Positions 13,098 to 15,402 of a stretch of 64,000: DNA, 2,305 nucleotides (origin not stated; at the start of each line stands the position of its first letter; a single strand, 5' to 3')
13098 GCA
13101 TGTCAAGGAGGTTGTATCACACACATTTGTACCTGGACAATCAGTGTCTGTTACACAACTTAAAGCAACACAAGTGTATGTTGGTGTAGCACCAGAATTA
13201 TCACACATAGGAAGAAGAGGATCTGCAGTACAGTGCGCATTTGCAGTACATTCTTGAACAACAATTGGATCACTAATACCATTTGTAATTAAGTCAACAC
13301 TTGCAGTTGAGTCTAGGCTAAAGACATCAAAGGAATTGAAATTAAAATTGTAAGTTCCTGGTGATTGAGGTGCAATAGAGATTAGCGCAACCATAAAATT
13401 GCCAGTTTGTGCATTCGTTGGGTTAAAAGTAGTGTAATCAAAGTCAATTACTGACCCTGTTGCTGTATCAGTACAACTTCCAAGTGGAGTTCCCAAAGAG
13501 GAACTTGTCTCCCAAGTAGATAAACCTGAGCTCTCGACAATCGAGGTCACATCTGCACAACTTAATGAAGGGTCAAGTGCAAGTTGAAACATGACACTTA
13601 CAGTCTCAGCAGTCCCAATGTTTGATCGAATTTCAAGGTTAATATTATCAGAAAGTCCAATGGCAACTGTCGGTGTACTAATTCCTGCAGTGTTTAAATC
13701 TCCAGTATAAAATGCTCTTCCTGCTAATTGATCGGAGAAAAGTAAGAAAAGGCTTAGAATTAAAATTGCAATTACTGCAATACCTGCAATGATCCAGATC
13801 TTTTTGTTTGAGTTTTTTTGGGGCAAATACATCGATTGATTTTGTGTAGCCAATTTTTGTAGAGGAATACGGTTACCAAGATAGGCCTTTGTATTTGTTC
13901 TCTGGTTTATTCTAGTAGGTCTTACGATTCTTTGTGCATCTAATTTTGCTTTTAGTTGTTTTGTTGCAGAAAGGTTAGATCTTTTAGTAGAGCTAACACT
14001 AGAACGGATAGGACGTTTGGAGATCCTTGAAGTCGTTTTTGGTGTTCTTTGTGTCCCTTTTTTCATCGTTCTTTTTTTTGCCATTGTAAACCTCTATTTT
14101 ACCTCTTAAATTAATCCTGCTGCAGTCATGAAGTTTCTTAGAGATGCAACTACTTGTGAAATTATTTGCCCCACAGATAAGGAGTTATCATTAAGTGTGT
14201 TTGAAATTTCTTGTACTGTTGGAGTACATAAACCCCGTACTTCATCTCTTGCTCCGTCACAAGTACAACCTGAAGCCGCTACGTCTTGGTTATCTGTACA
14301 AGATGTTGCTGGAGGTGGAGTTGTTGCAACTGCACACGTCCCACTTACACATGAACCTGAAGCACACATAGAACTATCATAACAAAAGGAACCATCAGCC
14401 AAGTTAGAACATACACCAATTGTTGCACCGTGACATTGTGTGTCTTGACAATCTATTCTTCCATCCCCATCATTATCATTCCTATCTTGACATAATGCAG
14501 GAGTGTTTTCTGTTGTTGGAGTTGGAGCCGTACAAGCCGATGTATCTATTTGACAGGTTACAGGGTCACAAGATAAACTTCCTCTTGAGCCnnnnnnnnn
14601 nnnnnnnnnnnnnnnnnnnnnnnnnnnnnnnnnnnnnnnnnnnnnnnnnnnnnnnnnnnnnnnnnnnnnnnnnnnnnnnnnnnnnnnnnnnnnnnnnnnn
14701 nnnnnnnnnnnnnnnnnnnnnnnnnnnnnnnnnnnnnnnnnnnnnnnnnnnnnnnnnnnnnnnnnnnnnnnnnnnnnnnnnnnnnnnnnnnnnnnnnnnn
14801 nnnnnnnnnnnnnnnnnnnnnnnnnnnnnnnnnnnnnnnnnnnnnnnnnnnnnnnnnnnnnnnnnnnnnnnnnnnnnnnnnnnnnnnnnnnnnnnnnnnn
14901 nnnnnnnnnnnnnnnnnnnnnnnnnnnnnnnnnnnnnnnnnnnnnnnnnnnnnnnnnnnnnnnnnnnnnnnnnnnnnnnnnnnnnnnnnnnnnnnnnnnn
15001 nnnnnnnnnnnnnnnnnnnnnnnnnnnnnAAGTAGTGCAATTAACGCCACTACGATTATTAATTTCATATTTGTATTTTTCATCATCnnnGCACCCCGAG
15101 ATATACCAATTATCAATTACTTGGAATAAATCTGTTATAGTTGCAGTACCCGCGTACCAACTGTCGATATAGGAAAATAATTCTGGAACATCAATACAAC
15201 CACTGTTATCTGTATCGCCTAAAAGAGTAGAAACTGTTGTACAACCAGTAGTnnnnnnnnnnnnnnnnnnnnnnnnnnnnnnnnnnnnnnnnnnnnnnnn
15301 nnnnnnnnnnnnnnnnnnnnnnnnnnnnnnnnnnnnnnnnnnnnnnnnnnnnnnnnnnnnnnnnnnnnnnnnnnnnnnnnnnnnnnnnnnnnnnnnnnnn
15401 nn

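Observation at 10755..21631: Duplicated gene pair: type II 'MAK...' membrane protein followed by type I WxC-repeat membrane protein with conserved cytoplasmic tail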

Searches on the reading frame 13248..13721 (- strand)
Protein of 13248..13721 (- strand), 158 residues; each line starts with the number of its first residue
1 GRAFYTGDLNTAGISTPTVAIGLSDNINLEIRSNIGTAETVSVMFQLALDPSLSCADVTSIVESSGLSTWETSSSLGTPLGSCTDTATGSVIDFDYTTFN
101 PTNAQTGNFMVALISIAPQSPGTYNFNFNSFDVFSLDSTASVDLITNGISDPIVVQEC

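Call 68: predict_structure(alignment_id=A5)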
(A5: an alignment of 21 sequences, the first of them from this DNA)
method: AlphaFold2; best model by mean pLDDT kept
length: 158 residues; sequences in the alignment: 21
mean_pLDDT: 83.6   pTM: 0.80
mean pLDDT of the five models: 83.6, 83.0, 82.0, 80.5, 80.2
residues with pLDDT >= 90: 89; 70-90: 40; 50-70: 16; < 50: 13
segments of 3 or more residues with pLDDT < 50: 1-4, 71-77
pLDDT, mean of each block of 10 residues (from residue 1): 57 82 92 91 94 96 63 51 95 90 89 94 94 87 74 90
secondary structure, 60 per line:
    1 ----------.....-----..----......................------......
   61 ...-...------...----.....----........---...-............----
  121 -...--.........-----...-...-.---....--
elements in order: E11-15 E27-48 E58-63 E81-85 E90-97 E105-116 E122-124 E127-135 E141-143 E153-156

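Call 70: fold_search(model_id=the predicted structure, library=pdb)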
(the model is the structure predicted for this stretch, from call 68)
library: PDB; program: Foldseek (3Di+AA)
matches with E <= 10: 1513; with E <= 0.001: 30
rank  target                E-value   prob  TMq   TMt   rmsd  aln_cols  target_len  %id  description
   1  6kgc_A                3.2e-06  1.00  0.63  0.68   4.2       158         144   13  Crystal structure of CaDoc0917(R49D)-CaCohA2 complex at pH 5.4 (released 2020-07-08)
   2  6kgd_A                4.6e-06  1.00  0.58  0.62   5.4       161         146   13  Crystal structure of CaDoc0917(R49D)-CaCohA2 complex at pH 8.0 (released 2020-07-08)
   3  4ums                  5.7e-06  1.00  0.58  0.59   4.5       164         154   13  The crystal structure of the seventh ScaB type I cohesin from Pseudobacteroides cellulosolvens (released 2015-05-06)
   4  6kge_A                1.4e-05  1.00  0.56  0.61   6.3       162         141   12  Crystal structure of CaDoc0917(R16D)-CaCohA2 complex at pH 5.5 (released 2020-07-08)
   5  4uyp_A                1.7e-05  1.00  0.61  0.66   4.1       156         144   13  High resolution structure of the third cohesin ScaC in complex with the ScaB dockerin with a mutation in the N-termina (released 2015-04-15)
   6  6kgf_C                1.7e-05  1.00  0.60  0.64   4.1       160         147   12  Crystal structure of CaDoc0917(R16D)-CaCohA2 complex at pH 8.2 (released 2020-07-08)
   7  3ul4_A                1.8e-05  1.00  0.64  0.70   4.0       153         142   14  Crystal structure of Coh-OlpA(Cthe_3080)-Doc918(Cthe_0918) complex: A novel type I Cohesin-Dockerin complex from Clost (released 2012-11-28)
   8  6kg8_MODEL_1_A        2.1e-05  1.00  0.61  0.62   3.9       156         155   14  Solution structure of CaCohA2 from Clostridium acetobutylicum (released 2020-07-08)
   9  2vo8                  2.2e-05  1.00  0.65  0.75   3.5       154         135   10  Cohesin module from Clostridium perfringens ATCC13124 family 33 glycoside hydrolase. (released 2008-09-02)
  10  6kgf_A                3.3e-05  1.00  0.58  0.63   4.5       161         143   12  Crystal structure of CaDoc0917(R16D)-CaCohA2 complex at pH 8.2 (released 2020-07-08)
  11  2jh2_A                4.8e-05  1.00  0.57  0.66   4.1       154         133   12  X-ray crystal structure of a cohesin-like module from Clostridium perfringens (released 2007-11-06)
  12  4uyp_C                7.0e-05  1.00  0.63  0.67   4.1       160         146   14  High resolution structure of the third cohesin ScaC in complex with the ScaB dockerin with a mutation in the N-termina (released 2015-04-15)
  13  1g1k_A                8.2e-05  1.00  0.59  0.64   4.4       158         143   13  COHESIN MODULE FROM THE CELLULOSOME OF CLOSTRIDIUM CELLULOLYTICUM (released 2000-11-22)
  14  4uyq_A                1.0e-04  1.00  0.56  0.61   4.5       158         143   13  High resolution structure of the third cohesin ScaC in complex with the ScaB dockerin with a mutation in the C-termina (released 2015-04-15)
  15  5n5p_A                1.0e-04  1.00  0.49  0.54   5.3       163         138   13  Crystal structure of Ruminococcus flavefaciens' type III complex containing the fifth cohesin from scaffoldin B and th (released 2018-02-28)
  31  2xdh                  1.1e-03  1.00  0.60  0.68   4.5       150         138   10  Non-cellulosomal cohesin from the hyperthermophilic archaeon Archaeoglobus fulgidus (released 2010-05-26)
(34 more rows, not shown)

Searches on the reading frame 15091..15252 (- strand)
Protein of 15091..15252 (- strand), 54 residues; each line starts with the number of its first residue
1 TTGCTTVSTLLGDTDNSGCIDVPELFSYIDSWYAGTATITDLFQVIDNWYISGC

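Call 86: search_protein_families(library=pfam, proteins=[window:15091-15252:-], max_evalue=10)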
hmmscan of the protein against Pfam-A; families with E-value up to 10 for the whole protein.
seq(54 aa): 3 families
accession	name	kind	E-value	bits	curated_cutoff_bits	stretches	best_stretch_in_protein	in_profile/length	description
PF13405.12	EF-hand_6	-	0.0061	16.7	25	1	13-30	10-27/30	EF-hand domain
PF00036.39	EF-hand_1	-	0.018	15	25.4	1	13-28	10-25/29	EF hand domain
PF13202.12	EF-hand_5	-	0.099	12.6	25.9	1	13-25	9-21/25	EF hand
